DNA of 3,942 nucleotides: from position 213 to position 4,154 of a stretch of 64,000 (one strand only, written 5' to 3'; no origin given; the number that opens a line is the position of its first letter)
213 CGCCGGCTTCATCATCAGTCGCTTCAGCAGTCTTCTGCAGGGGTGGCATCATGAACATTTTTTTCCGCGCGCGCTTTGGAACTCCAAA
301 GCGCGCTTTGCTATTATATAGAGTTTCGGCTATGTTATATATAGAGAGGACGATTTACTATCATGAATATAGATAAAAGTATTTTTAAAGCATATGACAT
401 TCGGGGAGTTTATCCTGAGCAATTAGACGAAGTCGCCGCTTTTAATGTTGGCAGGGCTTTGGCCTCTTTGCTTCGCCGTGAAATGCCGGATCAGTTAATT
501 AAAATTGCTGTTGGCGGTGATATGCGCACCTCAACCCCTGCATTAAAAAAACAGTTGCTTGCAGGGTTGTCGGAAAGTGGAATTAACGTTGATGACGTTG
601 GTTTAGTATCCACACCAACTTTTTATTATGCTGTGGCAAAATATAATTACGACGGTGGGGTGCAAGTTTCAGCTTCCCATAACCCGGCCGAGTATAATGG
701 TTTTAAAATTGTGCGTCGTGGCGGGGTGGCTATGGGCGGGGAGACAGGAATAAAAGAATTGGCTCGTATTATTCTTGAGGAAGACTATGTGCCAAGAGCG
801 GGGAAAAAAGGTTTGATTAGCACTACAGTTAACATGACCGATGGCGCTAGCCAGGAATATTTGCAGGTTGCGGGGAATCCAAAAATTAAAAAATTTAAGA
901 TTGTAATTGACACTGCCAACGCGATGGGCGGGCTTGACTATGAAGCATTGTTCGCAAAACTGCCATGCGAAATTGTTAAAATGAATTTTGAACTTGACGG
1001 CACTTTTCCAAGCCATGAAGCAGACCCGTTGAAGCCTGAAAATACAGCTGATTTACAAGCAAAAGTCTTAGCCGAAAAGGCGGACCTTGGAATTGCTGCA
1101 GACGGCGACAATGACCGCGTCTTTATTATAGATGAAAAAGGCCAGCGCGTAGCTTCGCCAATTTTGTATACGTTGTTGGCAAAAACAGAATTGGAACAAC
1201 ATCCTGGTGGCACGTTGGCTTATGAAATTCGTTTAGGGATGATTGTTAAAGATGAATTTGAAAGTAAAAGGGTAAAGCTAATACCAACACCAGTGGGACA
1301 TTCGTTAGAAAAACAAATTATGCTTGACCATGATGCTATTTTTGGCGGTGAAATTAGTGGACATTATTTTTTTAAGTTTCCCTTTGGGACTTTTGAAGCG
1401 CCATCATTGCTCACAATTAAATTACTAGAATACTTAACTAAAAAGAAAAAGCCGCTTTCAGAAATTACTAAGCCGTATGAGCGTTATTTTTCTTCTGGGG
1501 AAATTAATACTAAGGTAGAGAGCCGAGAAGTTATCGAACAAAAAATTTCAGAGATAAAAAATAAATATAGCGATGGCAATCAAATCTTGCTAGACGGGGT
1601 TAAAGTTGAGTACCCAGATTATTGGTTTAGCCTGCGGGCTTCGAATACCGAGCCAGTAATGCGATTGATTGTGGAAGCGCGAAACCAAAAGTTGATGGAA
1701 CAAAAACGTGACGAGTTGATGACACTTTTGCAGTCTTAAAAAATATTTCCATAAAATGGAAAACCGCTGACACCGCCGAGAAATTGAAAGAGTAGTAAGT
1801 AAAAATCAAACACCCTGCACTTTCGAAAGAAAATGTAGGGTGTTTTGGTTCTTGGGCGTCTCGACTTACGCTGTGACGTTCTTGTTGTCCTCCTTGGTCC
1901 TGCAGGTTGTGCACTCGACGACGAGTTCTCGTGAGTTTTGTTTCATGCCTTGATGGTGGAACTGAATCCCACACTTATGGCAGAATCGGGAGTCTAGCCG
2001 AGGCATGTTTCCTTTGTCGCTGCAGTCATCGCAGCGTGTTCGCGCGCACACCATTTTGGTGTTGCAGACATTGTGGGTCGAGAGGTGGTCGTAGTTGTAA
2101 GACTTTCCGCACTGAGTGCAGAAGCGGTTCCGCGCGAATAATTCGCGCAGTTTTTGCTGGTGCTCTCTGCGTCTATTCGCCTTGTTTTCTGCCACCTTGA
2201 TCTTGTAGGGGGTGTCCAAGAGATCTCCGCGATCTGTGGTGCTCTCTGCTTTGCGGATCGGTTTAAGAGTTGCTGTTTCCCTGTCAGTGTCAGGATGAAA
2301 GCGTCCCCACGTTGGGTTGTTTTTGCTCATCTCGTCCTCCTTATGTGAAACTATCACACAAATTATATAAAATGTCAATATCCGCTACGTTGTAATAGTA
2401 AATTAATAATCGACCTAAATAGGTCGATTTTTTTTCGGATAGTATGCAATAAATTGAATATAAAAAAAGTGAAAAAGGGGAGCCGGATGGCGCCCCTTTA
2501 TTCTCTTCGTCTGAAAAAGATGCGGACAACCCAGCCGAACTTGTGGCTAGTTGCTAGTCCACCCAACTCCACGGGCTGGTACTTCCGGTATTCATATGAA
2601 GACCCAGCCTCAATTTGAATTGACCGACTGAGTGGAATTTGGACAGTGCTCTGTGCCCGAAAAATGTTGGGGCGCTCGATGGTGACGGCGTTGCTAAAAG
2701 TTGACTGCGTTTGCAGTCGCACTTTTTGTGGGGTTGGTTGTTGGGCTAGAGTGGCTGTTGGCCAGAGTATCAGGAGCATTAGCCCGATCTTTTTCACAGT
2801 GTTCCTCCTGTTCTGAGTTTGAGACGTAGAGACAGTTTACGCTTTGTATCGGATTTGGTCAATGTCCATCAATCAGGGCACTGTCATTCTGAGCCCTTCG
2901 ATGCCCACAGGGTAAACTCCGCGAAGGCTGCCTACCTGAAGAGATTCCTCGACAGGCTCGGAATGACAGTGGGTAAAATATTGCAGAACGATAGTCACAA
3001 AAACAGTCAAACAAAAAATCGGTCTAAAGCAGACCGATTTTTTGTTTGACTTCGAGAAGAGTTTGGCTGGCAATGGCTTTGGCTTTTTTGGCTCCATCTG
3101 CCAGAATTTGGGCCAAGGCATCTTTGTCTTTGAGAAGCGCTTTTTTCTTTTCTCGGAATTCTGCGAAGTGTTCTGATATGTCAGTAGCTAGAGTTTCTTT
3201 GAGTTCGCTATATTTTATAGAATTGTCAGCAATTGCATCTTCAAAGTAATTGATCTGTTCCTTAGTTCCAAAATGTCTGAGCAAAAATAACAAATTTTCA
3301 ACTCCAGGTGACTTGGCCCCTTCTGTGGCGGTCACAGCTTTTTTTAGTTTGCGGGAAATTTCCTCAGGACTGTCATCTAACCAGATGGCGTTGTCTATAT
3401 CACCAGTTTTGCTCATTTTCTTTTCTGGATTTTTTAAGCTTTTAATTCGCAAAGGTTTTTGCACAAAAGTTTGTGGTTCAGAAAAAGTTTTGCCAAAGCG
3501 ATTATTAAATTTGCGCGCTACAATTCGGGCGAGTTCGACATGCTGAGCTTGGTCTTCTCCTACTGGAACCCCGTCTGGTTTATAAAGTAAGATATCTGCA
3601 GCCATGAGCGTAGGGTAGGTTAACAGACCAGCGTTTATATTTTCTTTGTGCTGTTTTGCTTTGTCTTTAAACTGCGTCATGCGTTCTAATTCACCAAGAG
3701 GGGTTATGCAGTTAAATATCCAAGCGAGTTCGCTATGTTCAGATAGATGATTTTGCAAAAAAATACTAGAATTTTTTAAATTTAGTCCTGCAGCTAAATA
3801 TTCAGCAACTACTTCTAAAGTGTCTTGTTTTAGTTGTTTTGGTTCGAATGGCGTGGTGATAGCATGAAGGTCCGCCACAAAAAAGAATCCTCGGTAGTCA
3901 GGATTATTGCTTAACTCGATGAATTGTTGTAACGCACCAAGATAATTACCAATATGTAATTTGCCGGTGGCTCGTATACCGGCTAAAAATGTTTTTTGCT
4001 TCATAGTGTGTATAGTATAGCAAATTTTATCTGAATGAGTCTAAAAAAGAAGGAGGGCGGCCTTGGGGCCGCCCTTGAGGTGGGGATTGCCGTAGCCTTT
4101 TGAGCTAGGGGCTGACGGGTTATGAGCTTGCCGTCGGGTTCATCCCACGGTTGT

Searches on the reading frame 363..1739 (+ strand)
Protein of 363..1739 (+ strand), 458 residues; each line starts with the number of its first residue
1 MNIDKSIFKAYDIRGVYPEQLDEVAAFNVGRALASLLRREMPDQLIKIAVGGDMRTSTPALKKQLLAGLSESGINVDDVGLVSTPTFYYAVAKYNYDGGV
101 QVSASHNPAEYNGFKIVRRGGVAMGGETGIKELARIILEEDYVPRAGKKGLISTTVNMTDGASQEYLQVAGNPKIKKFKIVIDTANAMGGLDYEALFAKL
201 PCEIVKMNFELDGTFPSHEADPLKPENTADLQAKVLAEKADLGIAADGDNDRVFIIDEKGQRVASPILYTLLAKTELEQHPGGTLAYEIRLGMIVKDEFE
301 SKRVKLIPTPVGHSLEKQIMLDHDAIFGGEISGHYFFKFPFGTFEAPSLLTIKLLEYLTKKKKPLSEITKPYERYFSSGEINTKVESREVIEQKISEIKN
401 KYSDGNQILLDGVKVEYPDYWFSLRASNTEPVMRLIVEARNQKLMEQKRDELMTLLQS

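Call 16: search_protein_families(library=pfam, proteins=[window:363-1739:+], max_evalue=0.001)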
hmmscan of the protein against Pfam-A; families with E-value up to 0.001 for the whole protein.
window:363-1739:+ (458 aa): 4 families
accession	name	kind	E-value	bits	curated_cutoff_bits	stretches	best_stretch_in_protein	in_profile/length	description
PF02878.22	PGM_PMM_I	-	4.5e-35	120.8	22.5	1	6-141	2-135/138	Phosphoglucomutase/phosphomannomutase, alpha/beta/alpha domain I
PF02879.22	PGM_PMM_II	-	1.9e-19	70.5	29.3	1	174-260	17-103/103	Phosphoglucomutase/phosphomannomutase, alpha/beta/alpha domain II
PF02880.22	PGM_PMM_III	-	1e-12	48.6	20.7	1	270-375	7-115/115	Phosphoglucomutase/phosphomannomutase, alpha/beta/alpha domain III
PF00408.26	PGM_PMM_IV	-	7e-08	32.9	23.1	1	380-453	1-66/68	Phosphoglucomutase/phosphomannomutase, C-terminal domain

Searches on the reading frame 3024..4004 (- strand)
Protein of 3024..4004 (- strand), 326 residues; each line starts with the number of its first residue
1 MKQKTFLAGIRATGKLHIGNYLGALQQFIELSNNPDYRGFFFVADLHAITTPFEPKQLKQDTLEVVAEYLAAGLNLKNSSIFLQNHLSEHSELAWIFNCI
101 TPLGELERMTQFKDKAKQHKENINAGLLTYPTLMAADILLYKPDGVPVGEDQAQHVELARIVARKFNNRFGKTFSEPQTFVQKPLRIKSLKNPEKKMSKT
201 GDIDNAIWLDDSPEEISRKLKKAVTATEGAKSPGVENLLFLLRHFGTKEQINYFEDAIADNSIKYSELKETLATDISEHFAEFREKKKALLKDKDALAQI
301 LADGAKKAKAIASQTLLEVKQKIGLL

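Call 16: search_protein_families(library=pfam, proteins=[window:3024-4004:-], max_evalue=0.001)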
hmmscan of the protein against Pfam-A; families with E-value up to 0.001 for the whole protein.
window:3024-4004:- (326 aa): 1 family
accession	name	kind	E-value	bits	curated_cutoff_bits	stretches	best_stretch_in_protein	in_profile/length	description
PF00579.31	tRNA-synt_1b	-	7e-66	223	21.1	1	5-285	7-279/292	tRNA synthetases class I (W and Y)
